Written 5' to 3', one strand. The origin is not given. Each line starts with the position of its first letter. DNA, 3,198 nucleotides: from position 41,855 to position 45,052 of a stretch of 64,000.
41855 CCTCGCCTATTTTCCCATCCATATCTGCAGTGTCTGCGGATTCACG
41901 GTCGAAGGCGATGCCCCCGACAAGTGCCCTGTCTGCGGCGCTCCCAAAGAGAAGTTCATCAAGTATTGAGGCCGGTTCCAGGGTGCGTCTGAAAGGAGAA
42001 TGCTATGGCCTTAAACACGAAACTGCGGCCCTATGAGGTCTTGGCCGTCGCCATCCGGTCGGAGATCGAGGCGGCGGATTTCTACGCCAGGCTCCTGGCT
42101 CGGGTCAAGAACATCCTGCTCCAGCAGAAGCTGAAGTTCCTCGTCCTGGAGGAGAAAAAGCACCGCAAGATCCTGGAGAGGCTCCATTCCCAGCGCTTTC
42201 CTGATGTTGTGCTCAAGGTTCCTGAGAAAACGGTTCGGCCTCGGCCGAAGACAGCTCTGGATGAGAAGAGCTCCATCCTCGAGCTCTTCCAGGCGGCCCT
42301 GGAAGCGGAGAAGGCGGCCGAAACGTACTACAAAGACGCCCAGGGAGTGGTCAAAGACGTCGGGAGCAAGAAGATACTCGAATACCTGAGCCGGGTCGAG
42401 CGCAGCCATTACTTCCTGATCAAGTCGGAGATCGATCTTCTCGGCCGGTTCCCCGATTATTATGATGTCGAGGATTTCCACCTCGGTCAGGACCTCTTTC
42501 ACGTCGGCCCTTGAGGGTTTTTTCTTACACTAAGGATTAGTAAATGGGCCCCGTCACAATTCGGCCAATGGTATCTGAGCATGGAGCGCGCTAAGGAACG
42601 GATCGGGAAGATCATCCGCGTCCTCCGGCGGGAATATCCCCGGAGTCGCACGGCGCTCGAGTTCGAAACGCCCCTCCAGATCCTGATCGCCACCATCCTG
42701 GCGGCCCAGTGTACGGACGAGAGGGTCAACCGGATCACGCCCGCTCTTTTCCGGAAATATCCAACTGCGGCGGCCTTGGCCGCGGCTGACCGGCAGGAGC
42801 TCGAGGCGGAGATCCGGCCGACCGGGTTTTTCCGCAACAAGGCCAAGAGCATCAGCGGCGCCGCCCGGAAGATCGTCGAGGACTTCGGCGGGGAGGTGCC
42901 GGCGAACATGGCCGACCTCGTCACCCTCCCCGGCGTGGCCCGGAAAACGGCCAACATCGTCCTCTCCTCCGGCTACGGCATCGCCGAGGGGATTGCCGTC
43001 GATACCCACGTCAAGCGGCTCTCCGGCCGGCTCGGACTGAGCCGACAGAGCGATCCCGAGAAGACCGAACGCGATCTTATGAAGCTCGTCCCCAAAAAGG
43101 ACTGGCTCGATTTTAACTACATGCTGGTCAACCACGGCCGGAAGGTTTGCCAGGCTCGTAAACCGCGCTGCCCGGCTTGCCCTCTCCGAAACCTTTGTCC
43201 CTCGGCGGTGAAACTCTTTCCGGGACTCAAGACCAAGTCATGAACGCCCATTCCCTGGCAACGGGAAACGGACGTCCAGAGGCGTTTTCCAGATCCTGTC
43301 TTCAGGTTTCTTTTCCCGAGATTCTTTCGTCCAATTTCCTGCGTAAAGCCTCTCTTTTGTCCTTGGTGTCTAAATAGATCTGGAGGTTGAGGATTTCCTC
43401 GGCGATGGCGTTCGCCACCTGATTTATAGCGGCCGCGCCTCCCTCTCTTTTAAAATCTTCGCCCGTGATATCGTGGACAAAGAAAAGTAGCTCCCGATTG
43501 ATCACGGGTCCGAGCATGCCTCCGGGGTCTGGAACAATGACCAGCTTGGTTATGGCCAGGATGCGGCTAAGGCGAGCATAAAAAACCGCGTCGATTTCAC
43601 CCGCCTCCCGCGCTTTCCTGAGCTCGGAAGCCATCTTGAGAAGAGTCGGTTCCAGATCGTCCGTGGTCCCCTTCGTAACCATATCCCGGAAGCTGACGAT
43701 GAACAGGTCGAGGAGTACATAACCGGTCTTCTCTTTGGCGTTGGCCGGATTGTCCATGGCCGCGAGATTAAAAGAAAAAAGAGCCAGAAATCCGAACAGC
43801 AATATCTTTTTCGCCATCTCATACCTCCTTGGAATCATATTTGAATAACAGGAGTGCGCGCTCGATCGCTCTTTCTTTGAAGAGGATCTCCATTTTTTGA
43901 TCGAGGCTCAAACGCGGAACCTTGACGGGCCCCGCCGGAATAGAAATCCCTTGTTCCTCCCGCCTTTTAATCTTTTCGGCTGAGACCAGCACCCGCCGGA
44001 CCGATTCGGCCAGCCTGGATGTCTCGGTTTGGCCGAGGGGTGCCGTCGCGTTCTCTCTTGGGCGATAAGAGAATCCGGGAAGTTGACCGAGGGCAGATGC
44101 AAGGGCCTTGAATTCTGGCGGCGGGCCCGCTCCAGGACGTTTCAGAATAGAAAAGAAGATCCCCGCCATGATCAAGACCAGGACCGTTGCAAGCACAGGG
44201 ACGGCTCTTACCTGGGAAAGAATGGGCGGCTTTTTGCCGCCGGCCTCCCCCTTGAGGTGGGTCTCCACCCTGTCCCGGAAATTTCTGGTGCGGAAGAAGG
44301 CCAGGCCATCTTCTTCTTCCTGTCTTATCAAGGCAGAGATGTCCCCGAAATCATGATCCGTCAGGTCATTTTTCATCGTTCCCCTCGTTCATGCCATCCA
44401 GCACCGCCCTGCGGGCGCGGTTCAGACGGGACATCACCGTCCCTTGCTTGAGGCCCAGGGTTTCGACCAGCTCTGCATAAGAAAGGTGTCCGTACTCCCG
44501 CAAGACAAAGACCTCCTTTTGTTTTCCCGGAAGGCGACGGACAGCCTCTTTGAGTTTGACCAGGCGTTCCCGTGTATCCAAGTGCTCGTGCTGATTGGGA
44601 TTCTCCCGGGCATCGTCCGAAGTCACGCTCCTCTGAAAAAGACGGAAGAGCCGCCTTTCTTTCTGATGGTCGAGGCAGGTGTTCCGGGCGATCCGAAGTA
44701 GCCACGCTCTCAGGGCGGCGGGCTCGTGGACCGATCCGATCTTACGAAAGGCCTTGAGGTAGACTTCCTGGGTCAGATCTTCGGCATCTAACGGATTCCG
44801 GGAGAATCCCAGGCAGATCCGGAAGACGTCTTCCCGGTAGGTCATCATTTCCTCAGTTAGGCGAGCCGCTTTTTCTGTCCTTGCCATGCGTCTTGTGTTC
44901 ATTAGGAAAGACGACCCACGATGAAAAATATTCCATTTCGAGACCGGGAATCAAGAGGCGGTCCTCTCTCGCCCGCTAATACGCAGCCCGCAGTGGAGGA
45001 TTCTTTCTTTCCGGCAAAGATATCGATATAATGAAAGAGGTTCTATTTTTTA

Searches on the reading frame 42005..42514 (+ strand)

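Call 3: search_protein_families(library=pfam, proteins=[window:42005-42514:+])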
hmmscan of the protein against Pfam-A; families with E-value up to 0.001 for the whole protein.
window:42005-42514:+ (169 aa): 1 family
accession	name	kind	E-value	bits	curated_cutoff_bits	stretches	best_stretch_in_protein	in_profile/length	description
PF02915.23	Rubrerythrin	-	2.6e-14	54.2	22.8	1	11-138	1-132/137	Rubrerythrin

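Call 4: search_protein_families(library=ncbifam, proteins=[window:42005-42514:+])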
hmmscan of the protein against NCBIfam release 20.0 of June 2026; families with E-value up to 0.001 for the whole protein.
window:42005-42514:+ (169 aa): 1 family
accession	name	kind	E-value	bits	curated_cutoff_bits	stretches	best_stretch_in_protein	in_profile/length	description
NF045676.1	FeExpMbfA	equivalog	1.5e-11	44.3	450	1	7-136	7-141/318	iron exporter MbfA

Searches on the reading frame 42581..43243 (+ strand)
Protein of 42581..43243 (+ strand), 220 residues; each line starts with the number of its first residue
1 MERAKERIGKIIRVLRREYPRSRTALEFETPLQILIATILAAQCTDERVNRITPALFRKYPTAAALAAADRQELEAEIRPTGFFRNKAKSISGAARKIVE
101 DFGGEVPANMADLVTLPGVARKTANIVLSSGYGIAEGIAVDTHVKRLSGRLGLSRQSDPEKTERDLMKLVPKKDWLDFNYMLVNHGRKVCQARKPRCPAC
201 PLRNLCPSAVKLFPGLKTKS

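Call 3: search_protein_families(library=pfam, proteins=[window:42581-43243:+])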
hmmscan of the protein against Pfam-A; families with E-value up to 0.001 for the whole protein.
window:42581-43243:+ (220 aa): 2 families
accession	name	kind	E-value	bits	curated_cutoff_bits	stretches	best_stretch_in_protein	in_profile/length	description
PF00730.31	HhH-GPD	-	1.1e-27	96.9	26.2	1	36-172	1-108/108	HhH-GPD superfamily base excision DNA repair protein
PF00633.29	HHH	-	2.2e-06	27.6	24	1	102-129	2-29/30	Helix-hairpin-helix motif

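Call 4: search_protein_families(library=ncbifam, proteins=[window:42581-43243:+])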
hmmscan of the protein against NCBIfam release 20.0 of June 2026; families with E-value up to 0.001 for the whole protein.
window:42581-43243:+ (220 aa): 8 families
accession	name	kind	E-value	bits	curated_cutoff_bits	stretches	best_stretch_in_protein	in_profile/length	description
TIGR01083.1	nth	equivalog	2.2e-77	259.1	211.7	1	6-197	2-192/192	endonuclease III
NF007978.0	PRK10702.1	equivalog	2.7e-42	144.8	405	1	7-207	6-204/211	endonuclease III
TIGR01084.1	mutY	equivalog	4.7e-27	95.2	286.5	1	29-209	26-209/277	A/G-specific adenine glycosylase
NF053634.1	MonDNAglycDR2438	equivalog_domain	9.5e-19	67.8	400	1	24-207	13-205/219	monofunctional DNA glycosylase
NF008132.0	PRK10880.1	equivalog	1.3e-17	64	427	1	30-210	30-213/351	A/G-specific adenine glycosylase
NF010488.0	PRK13910.1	equivalog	1.8e-13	50.5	471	1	48-206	11-167/290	adenine-specific DNA glycosylase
TIGR00588.1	ogg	subfamily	8.3e-07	28.4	397.85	1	47-150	150-259/310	8-oxoguanine DNA-glycosylase (ogg)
NF010494.0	PRK13913.1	equivalog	0.00076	19.4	192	0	65-153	73-164/220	3-methyladenine DNA glycosylase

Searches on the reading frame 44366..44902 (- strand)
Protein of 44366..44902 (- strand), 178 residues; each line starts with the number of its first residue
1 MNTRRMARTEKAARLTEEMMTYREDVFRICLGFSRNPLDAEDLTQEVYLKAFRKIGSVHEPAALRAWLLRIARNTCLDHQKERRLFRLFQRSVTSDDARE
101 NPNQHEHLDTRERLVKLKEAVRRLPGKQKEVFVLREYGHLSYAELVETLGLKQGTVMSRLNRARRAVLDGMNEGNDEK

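Call 3: search_protein_families(library=pfam, proteins=[window:44366-44902:-])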
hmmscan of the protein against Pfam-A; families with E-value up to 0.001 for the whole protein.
window:44366-44902:- (178 aa): 4 families
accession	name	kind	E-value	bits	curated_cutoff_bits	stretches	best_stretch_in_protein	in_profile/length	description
PF04542.20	Sigma70_r2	-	3.5e-16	59.2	24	1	21-84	4-69/71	Sigma-70 region 2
PF08281.18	Sigma70_r4_2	-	1.5e-14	53.8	25.7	1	116-166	3-53/54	Sigma-70, region 4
PF04545.22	Sigma70_r4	-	7e-08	32.3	24.1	1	122-166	3-47/50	Sigma-70, region 4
PF13412.12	HTH_24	-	0.00082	19.3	21.9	0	133-163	11-41/48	Winged helix-turn-helix DNA-binding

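Call 4: search_protein_families(library=ncbifam, proteins=[window:44366-44902:-])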
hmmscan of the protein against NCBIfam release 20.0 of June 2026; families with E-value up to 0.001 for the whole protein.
window:44366-44902:- (178 aa): 89 families (the best 25 are shown)
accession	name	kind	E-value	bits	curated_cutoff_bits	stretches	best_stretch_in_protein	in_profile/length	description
NF058625.1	sigma_PG0214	equivalog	4.4e-31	107.9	130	1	16-176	7-166/170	GFO_1088 family ECF-type sigma factor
TIGR02937.1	sigma70-ECF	superfamily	5e-27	94.5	42.9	1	20-167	8-161/165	sigma-70 family RNA polymerase sigma factor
NF008888.0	PRK11922.1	equivalog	1.1e-25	90.6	204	1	8-168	25-193/231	RNA polymerase sigma factor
NF009166.1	PRK12513.1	equivalog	1.6e-25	89.9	206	1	21-173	30-188/193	RNA polymerase sigma factor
TIGR02950.1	SigM_subfam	subfamily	5.3e-25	88.1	147.95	1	16-166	3-153/159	RNA polymerase sigma factor, SigM family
NF006930.0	PRK09415.1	subfamily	9.1e-24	84.3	198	1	8-173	11-177/179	RNA polymerase factor sigma C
NF009164.0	PRK12511.1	equivalog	6.2e-23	81.3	185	1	28-175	19-162/182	RNA polymerase sigma factor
TIGR02985.1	Sig70_bacteroi1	subfamily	1e-22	81.1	126.4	1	21-165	9-156/162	RNA polymerase sigma-70 factor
NF007229.0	PRK09647.1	equivalog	4.1e-22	78.6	265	1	20-172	51-203/220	RNA polymerase sigma factor SigE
TIGR02983.1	SigE-fam_strep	subfamily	7.2e-22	78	141.55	1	13-167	6-154/162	SigE family RNA polymerase sigma factor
TIGR02947.1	SigH_actino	hypoth_equivalog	8.6e-22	77.8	251.55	1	7-169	5-177/193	RNA polymerase sigma-70 factor, TIGR02947 family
NF009185.0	PRK12533.1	equivalog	1.1e-21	77.5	248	1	7-168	23-190/231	RNA polymerase sigma factor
NF006089.0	PRK08241.1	subfamily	1.3e-21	77.1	240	2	4-105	13-109/343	RNA polymerase subunit sigma-70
TIGR02952.1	Sig70_famx2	equivalog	1.6e-20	73.7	206.45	1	20-164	18-163/170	ECF subfamily RNA polymerase sigma factor, BldN family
NF007227.0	PRK09645.1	subfamily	2.3e-20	73.2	202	1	11-171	11-170/177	sigma-70 family RNA polymerase sigma factor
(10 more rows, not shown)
